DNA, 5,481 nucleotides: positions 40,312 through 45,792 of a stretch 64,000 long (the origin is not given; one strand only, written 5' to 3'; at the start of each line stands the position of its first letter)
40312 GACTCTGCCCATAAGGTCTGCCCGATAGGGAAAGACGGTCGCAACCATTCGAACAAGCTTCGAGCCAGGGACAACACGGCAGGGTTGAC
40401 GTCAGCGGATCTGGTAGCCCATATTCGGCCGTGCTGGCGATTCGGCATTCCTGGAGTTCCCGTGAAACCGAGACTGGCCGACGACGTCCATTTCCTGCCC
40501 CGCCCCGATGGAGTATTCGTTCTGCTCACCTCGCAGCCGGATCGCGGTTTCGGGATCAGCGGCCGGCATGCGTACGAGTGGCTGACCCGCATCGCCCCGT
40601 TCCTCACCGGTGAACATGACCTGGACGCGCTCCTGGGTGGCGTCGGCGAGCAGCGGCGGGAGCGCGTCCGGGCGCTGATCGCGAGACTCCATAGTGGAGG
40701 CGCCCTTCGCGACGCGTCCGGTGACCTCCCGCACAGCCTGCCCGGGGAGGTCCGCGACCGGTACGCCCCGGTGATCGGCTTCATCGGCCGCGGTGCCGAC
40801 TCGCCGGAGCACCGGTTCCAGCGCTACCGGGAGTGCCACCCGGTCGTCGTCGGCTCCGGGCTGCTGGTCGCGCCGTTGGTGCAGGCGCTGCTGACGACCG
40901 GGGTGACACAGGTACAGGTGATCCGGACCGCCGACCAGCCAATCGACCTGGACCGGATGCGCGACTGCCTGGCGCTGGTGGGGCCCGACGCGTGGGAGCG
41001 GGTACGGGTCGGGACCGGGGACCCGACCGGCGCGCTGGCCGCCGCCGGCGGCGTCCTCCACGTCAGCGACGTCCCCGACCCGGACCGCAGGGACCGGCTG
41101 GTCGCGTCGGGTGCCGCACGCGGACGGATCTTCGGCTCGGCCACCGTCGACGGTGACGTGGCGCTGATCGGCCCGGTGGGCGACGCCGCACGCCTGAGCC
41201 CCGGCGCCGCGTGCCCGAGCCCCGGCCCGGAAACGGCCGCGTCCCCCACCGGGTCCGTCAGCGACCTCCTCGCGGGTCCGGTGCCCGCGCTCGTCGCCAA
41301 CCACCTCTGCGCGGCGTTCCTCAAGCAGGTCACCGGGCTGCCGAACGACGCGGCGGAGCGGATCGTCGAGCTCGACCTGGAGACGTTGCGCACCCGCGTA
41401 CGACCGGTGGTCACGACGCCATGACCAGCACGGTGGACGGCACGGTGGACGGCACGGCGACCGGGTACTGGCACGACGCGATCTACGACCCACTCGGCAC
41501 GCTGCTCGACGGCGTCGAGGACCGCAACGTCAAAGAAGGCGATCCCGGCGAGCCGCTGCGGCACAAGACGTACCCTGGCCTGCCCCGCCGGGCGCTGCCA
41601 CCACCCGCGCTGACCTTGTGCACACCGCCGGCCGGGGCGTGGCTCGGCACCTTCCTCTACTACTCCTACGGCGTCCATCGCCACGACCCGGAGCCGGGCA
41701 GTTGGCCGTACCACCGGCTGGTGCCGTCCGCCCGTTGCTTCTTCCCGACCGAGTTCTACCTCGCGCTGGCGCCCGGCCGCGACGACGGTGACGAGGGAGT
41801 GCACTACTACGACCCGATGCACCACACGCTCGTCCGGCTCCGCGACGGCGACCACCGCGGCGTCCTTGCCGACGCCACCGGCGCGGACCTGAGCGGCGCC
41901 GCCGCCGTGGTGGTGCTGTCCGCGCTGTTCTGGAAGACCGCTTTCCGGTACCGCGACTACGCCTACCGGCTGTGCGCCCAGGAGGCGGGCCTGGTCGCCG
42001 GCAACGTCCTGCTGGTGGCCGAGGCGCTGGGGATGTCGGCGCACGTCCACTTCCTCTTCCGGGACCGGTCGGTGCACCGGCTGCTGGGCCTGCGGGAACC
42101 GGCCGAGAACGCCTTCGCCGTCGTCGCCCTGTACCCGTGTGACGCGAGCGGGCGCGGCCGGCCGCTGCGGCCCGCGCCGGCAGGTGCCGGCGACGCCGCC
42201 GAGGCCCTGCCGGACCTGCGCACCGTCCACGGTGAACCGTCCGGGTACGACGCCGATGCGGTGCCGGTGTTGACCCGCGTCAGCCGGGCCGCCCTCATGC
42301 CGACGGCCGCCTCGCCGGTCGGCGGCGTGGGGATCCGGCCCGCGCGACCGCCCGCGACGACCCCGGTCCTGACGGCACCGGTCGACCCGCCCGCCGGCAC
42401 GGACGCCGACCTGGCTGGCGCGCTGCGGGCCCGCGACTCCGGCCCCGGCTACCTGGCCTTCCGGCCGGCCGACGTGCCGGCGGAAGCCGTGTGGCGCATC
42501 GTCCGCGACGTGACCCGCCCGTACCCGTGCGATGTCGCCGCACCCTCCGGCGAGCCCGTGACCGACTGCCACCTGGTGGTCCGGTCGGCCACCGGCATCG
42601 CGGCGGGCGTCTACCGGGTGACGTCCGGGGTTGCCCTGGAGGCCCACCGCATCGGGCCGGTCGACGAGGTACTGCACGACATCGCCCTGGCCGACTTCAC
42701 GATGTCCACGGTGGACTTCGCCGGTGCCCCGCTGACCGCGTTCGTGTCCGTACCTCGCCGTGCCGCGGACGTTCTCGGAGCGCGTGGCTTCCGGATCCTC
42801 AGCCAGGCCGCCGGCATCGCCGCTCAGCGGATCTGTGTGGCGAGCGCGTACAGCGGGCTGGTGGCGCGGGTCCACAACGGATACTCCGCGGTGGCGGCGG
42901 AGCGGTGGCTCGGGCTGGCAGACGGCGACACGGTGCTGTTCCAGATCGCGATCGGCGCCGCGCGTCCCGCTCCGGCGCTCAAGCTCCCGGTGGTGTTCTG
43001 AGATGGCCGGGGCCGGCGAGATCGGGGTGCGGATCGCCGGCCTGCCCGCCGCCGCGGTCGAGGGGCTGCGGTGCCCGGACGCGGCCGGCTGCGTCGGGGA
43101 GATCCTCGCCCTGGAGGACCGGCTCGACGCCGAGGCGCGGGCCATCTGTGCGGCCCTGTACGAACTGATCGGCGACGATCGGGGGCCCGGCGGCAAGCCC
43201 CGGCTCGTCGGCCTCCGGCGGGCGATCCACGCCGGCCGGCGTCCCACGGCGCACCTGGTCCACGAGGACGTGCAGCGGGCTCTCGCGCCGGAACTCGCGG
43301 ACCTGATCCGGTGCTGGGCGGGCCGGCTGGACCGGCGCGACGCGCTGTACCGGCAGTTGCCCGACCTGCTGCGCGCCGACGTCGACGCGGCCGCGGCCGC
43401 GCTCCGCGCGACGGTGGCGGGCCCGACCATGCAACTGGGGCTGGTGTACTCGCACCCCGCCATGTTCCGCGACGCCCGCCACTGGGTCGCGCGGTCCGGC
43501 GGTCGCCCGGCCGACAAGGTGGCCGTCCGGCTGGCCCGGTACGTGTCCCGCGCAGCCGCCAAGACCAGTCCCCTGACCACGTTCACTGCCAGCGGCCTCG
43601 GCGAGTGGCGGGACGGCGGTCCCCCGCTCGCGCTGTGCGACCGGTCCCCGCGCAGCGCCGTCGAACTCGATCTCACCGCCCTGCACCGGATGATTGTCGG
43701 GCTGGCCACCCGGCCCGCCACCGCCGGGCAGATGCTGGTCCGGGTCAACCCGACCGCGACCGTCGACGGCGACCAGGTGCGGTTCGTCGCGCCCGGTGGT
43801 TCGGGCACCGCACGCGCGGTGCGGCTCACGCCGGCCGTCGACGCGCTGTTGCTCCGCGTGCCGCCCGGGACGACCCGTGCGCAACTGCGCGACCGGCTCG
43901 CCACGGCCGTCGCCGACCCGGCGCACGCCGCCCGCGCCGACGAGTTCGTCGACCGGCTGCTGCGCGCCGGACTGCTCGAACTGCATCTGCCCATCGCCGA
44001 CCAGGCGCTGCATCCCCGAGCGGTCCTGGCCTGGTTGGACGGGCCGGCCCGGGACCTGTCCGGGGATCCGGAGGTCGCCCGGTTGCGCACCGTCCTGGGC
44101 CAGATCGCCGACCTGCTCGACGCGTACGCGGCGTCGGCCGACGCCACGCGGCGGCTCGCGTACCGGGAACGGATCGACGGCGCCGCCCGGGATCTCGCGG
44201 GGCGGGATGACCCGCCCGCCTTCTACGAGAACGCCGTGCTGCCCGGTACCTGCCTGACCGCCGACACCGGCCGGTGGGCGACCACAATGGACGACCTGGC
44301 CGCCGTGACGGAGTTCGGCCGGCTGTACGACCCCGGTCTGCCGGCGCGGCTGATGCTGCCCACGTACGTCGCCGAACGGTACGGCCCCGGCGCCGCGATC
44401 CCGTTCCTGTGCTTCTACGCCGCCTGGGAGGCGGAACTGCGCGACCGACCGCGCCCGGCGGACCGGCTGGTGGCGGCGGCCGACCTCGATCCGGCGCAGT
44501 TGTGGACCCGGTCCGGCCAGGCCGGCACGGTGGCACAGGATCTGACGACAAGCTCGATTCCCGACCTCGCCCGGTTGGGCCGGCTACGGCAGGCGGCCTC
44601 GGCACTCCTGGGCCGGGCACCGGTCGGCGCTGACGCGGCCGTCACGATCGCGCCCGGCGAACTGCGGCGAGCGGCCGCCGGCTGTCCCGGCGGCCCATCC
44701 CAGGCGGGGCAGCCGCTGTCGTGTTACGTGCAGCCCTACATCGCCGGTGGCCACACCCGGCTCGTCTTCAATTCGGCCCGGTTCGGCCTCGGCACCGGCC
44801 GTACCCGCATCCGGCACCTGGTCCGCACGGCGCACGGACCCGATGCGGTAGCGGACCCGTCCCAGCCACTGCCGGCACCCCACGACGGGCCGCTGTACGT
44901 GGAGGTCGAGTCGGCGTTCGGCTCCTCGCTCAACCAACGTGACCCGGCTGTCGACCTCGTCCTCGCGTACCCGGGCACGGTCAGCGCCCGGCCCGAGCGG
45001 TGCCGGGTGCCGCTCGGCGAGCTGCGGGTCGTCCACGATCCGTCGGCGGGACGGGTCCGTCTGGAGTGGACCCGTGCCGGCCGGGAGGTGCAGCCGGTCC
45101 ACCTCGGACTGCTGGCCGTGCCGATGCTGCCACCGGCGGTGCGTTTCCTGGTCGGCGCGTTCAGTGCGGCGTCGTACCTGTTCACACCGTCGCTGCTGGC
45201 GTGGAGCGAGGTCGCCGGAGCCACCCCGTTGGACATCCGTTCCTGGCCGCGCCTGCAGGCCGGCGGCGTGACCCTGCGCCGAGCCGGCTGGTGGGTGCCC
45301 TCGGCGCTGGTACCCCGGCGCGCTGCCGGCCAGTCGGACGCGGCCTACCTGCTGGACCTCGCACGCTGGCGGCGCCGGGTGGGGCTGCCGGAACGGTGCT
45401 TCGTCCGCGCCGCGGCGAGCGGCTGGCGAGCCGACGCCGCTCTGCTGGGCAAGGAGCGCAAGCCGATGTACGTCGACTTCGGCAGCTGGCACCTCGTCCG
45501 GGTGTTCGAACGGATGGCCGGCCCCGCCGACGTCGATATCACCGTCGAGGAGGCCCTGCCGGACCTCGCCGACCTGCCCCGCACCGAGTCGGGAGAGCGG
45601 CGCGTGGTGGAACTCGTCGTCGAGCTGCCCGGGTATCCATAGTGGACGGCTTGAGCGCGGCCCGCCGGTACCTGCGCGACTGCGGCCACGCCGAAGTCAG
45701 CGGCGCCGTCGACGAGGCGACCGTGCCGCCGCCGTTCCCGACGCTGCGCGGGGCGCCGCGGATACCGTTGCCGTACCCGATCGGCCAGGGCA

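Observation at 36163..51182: Thiopeptide/pyritide-class RiPP cluster in two divergent, translationally coupled operons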

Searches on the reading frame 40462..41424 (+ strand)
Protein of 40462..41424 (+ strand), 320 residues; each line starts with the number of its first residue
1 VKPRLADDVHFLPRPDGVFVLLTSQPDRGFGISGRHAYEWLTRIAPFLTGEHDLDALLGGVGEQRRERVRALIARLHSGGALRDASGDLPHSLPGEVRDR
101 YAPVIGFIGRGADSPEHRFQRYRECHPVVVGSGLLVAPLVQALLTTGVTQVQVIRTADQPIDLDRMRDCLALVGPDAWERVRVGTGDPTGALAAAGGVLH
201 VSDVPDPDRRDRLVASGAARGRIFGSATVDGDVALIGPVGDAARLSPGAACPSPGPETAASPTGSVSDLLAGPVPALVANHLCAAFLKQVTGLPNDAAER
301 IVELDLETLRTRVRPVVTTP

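Call 6: search_protein_families(library=pfam, proteins=[window:40462-41424:+], max_evalue=0.01)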
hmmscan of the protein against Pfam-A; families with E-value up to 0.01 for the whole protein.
window:40462-41424:+ (320 aa): 0 families

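Call 7: search_protein_families(library=ncbifam, proteins=[window:40462-41424:+], max_evalue=0.01)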
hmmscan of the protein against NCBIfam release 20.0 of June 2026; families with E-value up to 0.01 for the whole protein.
window:40462-41424:+ (320 aa): 1 family
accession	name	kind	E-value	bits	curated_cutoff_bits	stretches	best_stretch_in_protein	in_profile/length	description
TIGR03693.1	ocin_ThiF_like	hypoth_equivalog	1.2e-23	83.2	561.9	1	6-243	13-253/637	putative thiazole-containing bacteriocin maturation protein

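Call 56: search_solved_structures(query=window:40462-41421:+, max_evalue=10, show_alignments=1)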
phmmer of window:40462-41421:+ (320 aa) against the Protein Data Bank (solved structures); distinct sequences matched with E-value up to 10: 3.
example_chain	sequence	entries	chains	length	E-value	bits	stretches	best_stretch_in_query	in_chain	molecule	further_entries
8t19_A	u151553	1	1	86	0.00069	22.3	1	8-83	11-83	PbtF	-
4yly_A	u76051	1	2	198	1.8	11.1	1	165-199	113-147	Peptidyl-tRNA hydrolase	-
5c2m_A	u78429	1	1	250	2.1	10.9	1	146-226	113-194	Predicted protein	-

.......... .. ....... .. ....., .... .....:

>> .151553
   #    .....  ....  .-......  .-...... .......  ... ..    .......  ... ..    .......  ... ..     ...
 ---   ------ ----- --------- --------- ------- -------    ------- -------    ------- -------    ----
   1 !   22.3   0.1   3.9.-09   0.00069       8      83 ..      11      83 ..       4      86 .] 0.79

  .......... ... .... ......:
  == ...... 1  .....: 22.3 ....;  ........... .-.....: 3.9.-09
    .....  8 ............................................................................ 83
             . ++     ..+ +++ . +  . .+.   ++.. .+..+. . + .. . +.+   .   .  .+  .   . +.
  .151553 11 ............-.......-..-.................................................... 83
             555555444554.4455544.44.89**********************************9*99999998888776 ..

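Call 85: search_protein_representatives(protein=window:40462-41421:+)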
Query: 320 residues. Proteins with E-value up to 0.001 (for the whole library): 698; up to 1e-10: 361; up to 1e-30: 45. The best 150 are listed.
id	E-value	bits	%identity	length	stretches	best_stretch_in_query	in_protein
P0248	2.5e-87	309.7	56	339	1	1-316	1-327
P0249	1.3e-82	294.2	53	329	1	2-317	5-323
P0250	1.6e-79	284.1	52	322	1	1-317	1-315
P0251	2.8e-73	263.5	49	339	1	1-316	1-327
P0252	1.1e-40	156.4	40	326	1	1-294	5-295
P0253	9.4e-40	153.4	39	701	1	1-320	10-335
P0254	1.2e-39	153.0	41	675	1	15-314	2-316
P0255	5.3e-39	150.9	42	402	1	1-294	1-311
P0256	3.3e-38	148.3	37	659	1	1-310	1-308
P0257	7.4e-38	147.1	39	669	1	1-312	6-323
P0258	1.7e-36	142.6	39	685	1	1-311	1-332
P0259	6.6e-36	140.7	40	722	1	1-312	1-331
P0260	1.1e-35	140.0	36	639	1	1-318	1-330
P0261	1.2e-35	139.8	37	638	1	1-313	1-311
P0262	2.4e-35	138.9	38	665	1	1-317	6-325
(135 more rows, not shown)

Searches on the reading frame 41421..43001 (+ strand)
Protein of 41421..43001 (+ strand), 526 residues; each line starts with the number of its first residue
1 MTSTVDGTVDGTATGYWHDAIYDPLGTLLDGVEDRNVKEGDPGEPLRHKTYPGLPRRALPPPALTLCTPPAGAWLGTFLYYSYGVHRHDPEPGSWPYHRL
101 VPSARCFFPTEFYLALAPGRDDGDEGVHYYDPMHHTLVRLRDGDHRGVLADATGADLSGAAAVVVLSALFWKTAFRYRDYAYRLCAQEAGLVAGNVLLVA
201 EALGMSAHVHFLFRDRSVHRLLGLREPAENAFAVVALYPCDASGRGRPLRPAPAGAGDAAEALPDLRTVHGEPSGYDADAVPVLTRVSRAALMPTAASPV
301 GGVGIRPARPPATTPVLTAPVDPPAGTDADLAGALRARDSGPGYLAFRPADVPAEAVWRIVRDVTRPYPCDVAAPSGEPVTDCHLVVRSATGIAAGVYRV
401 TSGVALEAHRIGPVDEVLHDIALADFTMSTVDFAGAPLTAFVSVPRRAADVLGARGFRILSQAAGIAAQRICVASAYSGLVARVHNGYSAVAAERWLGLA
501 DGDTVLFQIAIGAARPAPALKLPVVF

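Call 6: search_protein_families(library=pfam, proteins=[window:41421-43001:+], max_evalue=0.01)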
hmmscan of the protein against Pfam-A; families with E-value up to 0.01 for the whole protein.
window:41421-43001:+ (526 aa): 1 family
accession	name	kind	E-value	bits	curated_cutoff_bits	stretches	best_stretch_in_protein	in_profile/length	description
PF00881.29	Nitroreductase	-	1.3e-12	48.6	23.5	2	100-235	29-163/167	Nitroreductase family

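Call 7: search_protein_families(library=ncbifam, proteins=[window:41421-43001:+], max_evalue=0.01)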
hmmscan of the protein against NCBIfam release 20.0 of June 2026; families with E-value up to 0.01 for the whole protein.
window:41421-43001:+ (526 aa): 2 families
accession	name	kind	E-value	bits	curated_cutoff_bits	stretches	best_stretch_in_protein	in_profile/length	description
TIGR03605.1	antibiot_sagB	domain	9.2e-26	90.4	78.4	1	75-234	5-168/173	SagB family peptide dehydrogenase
TIGR04511.1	SagB_rel_DH_2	exception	1.2e-12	47.6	240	1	91-235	215-364/380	putative peptide maturation dehydrogenase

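Call 42: search_solved_structures(query=window:41421-42998:+, max_evalue=1, show_alignments=2)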
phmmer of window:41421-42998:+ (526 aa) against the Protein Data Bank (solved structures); distinct sequences matched with E-value up to 1: 8.
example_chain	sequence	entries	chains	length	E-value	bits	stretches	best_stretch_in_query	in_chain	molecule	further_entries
3eo7_A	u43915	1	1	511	1.3e-16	63.5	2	75-237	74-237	Putative Nitroreductase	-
6gos_C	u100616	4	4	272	9.1e-07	31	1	89-225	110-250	Microcin B17-processing protein McbC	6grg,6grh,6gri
8pz5_A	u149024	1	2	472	0.00038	22.4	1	88-207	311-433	SagB-type dehydrogenase domain protein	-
5lq4_B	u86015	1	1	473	0.00038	22.4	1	88-207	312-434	CyaGox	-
5lq4_A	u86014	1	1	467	0.00038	22.4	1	88-207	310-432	CyaGox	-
3hoi_A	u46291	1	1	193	0.018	16.8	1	125-204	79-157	FMN-dependent nitroreductase BF3017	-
7ly5_B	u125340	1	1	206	0.085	14.6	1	103-213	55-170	BmdC, oxidase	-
8cqs_A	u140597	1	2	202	0.094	14.5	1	124-205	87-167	Nitroreductase-like protein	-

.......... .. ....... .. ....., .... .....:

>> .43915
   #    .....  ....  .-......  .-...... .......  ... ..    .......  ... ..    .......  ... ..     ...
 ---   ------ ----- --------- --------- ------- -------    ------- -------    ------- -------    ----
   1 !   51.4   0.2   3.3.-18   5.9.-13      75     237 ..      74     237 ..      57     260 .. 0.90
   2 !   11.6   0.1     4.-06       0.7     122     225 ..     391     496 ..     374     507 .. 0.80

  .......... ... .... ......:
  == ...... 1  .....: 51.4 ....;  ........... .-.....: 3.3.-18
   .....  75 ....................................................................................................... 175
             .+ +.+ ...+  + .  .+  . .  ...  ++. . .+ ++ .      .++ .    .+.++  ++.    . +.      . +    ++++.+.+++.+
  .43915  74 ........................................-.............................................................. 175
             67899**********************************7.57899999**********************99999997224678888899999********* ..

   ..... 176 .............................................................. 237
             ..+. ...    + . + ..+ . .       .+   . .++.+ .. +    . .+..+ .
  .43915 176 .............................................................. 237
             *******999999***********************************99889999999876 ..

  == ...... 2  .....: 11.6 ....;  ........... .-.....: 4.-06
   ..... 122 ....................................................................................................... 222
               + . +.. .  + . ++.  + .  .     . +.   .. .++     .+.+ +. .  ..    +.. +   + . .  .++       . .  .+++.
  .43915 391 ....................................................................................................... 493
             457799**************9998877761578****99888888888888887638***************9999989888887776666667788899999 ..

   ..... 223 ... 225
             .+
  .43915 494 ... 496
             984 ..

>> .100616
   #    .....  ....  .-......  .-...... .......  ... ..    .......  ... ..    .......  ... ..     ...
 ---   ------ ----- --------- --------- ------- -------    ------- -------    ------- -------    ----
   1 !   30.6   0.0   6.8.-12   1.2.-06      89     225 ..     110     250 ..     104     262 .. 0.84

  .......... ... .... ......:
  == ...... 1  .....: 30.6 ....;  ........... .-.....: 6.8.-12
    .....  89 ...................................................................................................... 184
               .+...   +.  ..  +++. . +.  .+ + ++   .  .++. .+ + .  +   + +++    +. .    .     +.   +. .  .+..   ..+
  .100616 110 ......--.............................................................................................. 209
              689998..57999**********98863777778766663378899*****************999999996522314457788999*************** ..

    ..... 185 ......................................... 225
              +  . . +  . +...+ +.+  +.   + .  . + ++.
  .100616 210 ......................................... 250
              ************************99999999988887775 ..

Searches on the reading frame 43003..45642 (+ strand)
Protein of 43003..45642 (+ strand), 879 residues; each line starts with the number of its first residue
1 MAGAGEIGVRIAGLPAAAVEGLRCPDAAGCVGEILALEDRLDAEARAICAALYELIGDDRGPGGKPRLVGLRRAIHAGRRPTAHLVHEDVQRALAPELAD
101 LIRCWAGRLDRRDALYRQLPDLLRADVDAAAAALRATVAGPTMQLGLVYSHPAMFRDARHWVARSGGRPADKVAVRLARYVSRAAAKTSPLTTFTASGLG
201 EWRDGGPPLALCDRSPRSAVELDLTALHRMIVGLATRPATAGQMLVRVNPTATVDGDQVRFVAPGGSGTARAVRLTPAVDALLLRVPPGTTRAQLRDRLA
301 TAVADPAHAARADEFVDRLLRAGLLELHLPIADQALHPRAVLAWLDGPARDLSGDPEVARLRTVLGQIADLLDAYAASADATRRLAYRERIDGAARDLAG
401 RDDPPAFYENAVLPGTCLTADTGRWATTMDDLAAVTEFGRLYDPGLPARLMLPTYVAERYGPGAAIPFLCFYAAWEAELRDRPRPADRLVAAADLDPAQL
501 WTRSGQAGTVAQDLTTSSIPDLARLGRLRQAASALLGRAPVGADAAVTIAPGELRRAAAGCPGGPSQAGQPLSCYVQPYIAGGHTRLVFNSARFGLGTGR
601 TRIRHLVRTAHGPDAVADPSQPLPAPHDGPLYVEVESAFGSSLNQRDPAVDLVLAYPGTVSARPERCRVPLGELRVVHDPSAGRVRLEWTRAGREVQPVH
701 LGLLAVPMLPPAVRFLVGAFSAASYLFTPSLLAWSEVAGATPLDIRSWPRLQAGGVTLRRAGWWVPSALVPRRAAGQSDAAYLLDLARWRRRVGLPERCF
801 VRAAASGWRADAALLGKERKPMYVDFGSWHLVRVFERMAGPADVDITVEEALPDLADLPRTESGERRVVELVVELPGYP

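Call 6: search_protein_families(library=pfam, proteins=[window:43003-45642:+], max_evalue=0.01)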
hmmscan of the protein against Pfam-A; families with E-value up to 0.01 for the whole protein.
window:43003-45642:+ (879 aa): 1 family
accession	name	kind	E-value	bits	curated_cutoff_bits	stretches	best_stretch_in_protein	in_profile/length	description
PF04738.18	Lant_dehydr_N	-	5e-29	101.4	28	2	142-400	4-262/649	Lantibiotic dehydratase, N terminus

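Call 7: search_protein_families(library=ncbifam, proteins=[window:43003-45642:+], max_evalue=0.01)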
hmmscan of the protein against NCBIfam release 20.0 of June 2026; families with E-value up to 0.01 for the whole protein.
window:43003-45642:+ (879 aa): 0 families

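Call 48: search_solved_structures(query=window:43003-45639:+, max_evalue=0.001)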
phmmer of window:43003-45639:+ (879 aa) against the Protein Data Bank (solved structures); distinct sequences matched with E-value up to 0.001: 2.
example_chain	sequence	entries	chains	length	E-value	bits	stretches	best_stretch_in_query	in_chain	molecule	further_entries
6ec7_A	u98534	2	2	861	7.3e-88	299.3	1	4-875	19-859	Lantibiotic dehydratase domain protein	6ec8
9jhq_A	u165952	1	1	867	2.3e-08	36.3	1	623-860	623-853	Goadsporin biosynthetic protein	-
